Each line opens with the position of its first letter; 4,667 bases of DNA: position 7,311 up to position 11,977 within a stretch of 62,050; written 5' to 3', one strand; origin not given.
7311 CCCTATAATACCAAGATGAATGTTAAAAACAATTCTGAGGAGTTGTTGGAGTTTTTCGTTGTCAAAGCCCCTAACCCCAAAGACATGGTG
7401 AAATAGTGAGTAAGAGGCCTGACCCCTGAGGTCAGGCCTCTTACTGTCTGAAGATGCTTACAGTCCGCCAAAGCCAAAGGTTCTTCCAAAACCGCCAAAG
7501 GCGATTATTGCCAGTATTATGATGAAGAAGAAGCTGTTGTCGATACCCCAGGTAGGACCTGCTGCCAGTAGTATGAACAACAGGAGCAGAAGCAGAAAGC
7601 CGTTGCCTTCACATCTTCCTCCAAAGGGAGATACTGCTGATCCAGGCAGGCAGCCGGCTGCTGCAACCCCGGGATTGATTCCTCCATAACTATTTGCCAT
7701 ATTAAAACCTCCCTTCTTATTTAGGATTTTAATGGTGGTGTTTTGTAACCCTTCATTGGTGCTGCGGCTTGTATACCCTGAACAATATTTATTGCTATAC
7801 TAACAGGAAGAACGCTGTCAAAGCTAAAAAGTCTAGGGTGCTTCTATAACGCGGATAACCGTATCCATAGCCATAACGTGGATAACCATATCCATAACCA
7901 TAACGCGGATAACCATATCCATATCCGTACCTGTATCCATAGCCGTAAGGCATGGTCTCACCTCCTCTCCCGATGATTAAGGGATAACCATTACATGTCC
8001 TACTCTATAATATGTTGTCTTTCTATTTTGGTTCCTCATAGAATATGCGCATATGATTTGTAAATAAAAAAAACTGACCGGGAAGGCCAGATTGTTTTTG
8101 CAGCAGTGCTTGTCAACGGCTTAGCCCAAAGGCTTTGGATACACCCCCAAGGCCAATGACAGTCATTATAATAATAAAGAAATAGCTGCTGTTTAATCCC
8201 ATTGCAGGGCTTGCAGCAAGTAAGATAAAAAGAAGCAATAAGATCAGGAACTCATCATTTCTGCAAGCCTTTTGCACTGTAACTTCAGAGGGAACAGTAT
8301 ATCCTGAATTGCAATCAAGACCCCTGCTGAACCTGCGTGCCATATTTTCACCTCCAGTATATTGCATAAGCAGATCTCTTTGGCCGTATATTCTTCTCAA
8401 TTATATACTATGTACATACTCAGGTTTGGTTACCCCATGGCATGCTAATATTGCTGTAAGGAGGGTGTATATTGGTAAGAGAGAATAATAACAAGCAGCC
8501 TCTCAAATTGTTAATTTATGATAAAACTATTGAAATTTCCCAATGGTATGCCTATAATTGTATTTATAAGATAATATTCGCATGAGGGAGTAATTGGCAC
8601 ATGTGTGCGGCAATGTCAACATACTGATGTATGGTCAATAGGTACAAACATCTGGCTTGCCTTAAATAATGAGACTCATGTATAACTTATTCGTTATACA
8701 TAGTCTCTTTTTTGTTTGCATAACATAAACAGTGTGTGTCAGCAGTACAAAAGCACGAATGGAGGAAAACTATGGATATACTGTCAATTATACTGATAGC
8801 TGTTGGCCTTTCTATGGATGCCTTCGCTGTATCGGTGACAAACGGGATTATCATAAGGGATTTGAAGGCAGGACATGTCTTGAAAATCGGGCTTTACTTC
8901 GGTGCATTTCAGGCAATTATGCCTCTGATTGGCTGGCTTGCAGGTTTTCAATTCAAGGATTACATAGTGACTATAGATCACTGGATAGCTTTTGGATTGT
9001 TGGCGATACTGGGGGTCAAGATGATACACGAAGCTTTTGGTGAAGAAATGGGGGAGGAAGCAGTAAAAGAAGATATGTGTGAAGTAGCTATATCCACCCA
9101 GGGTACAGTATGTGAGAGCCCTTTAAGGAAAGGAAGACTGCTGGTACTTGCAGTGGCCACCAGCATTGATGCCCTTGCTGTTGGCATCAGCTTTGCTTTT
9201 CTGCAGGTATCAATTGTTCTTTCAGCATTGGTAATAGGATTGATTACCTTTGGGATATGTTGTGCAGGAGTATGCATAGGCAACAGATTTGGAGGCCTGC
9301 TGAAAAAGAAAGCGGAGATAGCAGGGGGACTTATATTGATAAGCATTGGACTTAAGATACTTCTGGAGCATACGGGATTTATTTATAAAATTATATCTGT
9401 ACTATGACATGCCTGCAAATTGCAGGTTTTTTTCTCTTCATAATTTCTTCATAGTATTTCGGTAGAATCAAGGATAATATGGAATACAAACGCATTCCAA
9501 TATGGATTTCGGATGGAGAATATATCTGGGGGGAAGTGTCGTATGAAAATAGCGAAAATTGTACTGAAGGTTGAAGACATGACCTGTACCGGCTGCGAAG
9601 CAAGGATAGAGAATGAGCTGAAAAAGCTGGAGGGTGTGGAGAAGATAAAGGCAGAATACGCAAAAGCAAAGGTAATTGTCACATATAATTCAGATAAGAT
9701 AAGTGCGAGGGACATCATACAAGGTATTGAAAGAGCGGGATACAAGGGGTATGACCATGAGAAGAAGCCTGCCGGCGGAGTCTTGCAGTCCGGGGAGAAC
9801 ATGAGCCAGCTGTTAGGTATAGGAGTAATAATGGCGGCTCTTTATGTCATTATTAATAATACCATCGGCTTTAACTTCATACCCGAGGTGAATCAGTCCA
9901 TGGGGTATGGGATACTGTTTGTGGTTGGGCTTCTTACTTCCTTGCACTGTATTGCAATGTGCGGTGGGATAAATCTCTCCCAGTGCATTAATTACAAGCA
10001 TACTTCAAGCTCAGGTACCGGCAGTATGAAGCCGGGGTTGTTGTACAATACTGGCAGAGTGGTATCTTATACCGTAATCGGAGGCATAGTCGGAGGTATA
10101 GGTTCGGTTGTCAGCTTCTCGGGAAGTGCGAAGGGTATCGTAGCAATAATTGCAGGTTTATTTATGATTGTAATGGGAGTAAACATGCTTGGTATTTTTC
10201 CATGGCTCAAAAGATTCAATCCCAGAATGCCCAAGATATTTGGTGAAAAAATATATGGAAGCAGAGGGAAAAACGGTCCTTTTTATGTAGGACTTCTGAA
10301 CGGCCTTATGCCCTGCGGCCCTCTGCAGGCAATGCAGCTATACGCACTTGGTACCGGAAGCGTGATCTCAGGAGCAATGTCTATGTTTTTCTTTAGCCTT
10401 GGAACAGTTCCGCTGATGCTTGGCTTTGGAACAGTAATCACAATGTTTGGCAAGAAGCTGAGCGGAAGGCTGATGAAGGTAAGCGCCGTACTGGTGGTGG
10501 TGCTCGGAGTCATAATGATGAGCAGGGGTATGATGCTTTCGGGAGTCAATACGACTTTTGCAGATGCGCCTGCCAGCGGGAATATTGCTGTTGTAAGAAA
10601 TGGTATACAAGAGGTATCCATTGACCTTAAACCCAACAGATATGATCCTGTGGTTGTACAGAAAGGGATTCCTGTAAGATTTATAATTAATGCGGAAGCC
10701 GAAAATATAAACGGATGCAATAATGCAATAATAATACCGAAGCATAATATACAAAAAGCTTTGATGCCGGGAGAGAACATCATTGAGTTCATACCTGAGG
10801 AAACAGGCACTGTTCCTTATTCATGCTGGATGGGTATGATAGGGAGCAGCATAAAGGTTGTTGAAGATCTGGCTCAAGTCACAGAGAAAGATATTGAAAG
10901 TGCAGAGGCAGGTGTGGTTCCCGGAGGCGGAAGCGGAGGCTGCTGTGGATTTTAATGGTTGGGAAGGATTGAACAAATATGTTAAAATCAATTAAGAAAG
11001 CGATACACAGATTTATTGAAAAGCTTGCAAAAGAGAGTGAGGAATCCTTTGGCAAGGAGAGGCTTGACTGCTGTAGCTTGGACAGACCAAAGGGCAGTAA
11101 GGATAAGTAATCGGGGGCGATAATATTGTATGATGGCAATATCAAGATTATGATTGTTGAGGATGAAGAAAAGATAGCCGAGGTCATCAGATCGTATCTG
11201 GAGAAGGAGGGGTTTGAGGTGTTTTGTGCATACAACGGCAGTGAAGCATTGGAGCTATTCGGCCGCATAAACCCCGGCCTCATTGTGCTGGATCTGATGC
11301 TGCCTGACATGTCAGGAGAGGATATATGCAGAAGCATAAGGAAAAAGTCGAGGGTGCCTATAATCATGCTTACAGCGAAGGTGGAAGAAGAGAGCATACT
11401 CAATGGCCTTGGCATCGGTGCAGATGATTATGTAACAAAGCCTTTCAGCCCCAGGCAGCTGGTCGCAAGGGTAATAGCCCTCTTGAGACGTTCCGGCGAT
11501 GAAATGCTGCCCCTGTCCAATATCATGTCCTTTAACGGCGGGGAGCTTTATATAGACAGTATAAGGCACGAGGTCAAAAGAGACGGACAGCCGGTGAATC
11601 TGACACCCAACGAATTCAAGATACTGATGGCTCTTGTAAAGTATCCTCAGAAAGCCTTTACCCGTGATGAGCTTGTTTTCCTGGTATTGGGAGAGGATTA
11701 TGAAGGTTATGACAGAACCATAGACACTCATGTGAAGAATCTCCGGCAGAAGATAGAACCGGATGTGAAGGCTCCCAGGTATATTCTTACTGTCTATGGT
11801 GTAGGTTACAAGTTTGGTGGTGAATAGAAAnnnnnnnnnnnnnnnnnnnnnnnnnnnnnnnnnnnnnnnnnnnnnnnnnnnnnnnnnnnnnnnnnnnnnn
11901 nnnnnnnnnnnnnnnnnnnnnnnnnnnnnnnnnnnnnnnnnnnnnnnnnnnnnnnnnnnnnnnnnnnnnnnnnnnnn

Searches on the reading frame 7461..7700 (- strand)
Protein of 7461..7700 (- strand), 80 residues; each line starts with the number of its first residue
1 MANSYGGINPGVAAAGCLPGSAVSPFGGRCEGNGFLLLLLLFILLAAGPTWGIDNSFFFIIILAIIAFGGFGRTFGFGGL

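Call 6: search_protein_families(library=pfam, proteins=[window:7461-7700:-], max_evalue=1)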
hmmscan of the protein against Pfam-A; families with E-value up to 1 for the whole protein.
seq(80 aa): 0 families

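Call 7: search_protein_families(library=ncbifam, proteins=[window:7461-7700:-], max_evalue=1)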
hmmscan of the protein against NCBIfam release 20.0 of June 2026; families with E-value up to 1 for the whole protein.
seq(80 aa): 1 family
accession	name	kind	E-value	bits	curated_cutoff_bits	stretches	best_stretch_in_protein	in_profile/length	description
TIGR00939.1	2a57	subfamily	0.029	13.1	297.5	1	34-75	81-122/439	nucleoside Transporter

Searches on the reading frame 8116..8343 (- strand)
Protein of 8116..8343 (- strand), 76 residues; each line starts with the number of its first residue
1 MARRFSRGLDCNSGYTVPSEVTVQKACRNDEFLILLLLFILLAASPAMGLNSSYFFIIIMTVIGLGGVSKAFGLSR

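Call 6: search_protein_families(library=pfam, proteins=[window:8116-8343:-], max_evalue=1)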
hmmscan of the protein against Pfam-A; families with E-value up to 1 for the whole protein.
seq(76 aa): 1 family
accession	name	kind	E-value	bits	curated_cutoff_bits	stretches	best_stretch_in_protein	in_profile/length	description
PF03563.18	Bunya_G2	-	0.26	10.9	25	1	16-62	170-214/281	Bunyavirus glycoprotein G2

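Call 7: search_protein_families(library=ncbifam, proteins=[window:8116-8343:-], max_evalue=1)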
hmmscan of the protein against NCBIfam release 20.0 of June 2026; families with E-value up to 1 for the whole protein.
seq(76 aa): 1 family
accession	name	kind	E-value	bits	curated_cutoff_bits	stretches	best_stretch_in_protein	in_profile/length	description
TIGR00939.1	2a57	subfamily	0.0071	15.1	297.5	1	31-71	81-121/439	nucleoside Transporter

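Call 68: find_homologous_proteins(query=window:8116-8343:-, max_evalue=0.01)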
Query seq(76 aa) (76 aa): 36 proteins with E <= 0.01 among 38 candidates.
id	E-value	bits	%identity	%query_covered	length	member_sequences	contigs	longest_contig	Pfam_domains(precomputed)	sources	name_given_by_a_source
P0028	1.6e-41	156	100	100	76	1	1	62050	-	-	-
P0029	3.4e-24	101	69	99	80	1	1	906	-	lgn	-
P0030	2.1e-23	99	72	97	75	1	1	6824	-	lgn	-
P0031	2.5e-23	99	66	100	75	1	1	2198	-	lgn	-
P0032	3.7e-22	95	69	99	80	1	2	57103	-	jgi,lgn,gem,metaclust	metaclust:\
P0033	6.5e-22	94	68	97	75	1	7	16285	-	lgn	-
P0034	1.3e-21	93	68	99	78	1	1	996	-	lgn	-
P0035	1.3e-21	93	66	100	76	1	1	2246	-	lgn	-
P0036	1.4e-21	93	68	100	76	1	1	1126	-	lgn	-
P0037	1.6e-21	93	63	100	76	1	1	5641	-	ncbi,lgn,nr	ncbi:MAG TPA: hypothetical protein VN580_08525 [Clostridia bacterium]|nr:hypothetical protein [Clost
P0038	2.7e-21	92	64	97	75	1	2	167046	-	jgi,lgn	-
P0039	4.8e-21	91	66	100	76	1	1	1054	-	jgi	jgi:hypothetical protein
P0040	6.1e-21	91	63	100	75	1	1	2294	-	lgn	-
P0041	8.0e-21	91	62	97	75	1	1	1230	-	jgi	jgi:hypothetical protein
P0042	2.3e-20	89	63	100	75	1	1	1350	-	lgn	-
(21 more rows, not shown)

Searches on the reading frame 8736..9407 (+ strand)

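Call 56: search_protein_families(library=ncbifam, proteins=[window:8736-9407:+], max_evalue=0.00001)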
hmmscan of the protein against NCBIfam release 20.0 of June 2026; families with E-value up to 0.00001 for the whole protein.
window:8736-9407:+ (223 aa): 2 families
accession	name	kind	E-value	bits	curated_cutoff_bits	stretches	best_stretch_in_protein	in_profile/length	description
NF008546.0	PRK11469.1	equivalog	5.2e-37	127.4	214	1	13-212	1-185/188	manganese efflux pump MntP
TIGR02840.1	spore_YtaF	equivalog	5.9e-12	45.5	149.6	1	135-211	3-81/206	sporulation membrane protein YtaF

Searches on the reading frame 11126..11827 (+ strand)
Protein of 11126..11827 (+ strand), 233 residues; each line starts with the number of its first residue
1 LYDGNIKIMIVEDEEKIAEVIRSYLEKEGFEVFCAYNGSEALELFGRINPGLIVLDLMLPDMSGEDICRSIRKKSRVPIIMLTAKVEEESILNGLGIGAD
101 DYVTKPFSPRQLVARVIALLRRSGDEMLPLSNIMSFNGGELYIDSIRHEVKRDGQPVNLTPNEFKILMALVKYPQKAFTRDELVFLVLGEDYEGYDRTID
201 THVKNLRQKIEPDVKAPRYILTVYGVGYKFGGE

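Call 56: search_protein_families(library=ncbifam, proteins=[window:11126-11827:+], max_evalue=0.00001)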
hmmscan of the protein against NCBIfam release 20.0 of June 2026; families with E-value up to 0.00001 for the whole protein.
window:11126-11827:+ (233 aa): 94 families (the best 25 are shown)
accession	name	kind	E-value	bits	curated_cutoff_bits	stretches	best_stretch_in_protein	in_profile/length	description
NF040689.1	MtrAB_MtrA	equivalog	1.1e-67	227.6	300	1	8-230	1-218/219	MtrAB system response regulator MtrA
NF040534.1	resp_reg_YycF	equivalog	1.4e-63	214.2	340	1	7-229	2-226/231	response regulator YycF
TIGR02154.1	PhoB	equivalog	1.5e-62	210.9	296.2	1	7-230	4-225/226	phosphate regulon transcriptional regulator PhoB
NF007005.1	PRK09468.1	equivalog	7.6e-61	205.6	331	1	6-230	4-231/237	osmolarity response regulator transcription factor OmpR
NF045944.1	ResRegRpaBCyano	equivalog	9.9e-59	198.5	330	1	9-230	1-227/229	response regulator transcription factor RpaB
NF033117.2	vanR_ACDEGLN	exception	1.2e-58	198.4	350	1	8-229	1-224/226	VanR-ABDEGLN family response regulator transcription factor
NF007982.1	PRK10710.1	equivalog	6.1e-58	196.1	380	1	6-231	8-228/235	envelope stress response regulator BaeR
NF008296.0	PRK11083.1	equivalog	8.1e-57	192.2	273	1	7-230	5-225/228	two-component system response regulator CreB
NF033120.0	vanR_FM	exception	2e-53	181.4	460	1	5-232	3-231/231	vancomycin resistance response regulator transcription factor, VanR-F/VanR-M family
NF053854.1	RespRegPhoBBctds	equivalog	5.2e-53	179.7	270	1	8-230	1-224/225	two-component system response regulator PhoB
NF041733.1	resp_reg_CseB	equivalog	2.7e-51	174.2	350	1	7-230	2-226/228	two-component system response regulator CseB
NF012227.0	AdeR_RR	equivalog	1.8e-50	171.7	340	1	7-230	13-236/239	efflux system response regulator transcription factor AdeR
NF041209.1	resp_regPieR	equivalog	3.2e-49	167.6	450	1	7-231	2-228/231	two component system response regulator PieR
NF000401.1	vanR-A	exception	2.1e-47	161.5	500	1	7-230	4-229/231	vancomycin resistance response regulator transcription factor VanR-A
NF000404.1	vanR-D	exception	5.5e-46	157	500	1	5-229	2-229/232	vancomycin resistance response regulator transcription factor VanR-D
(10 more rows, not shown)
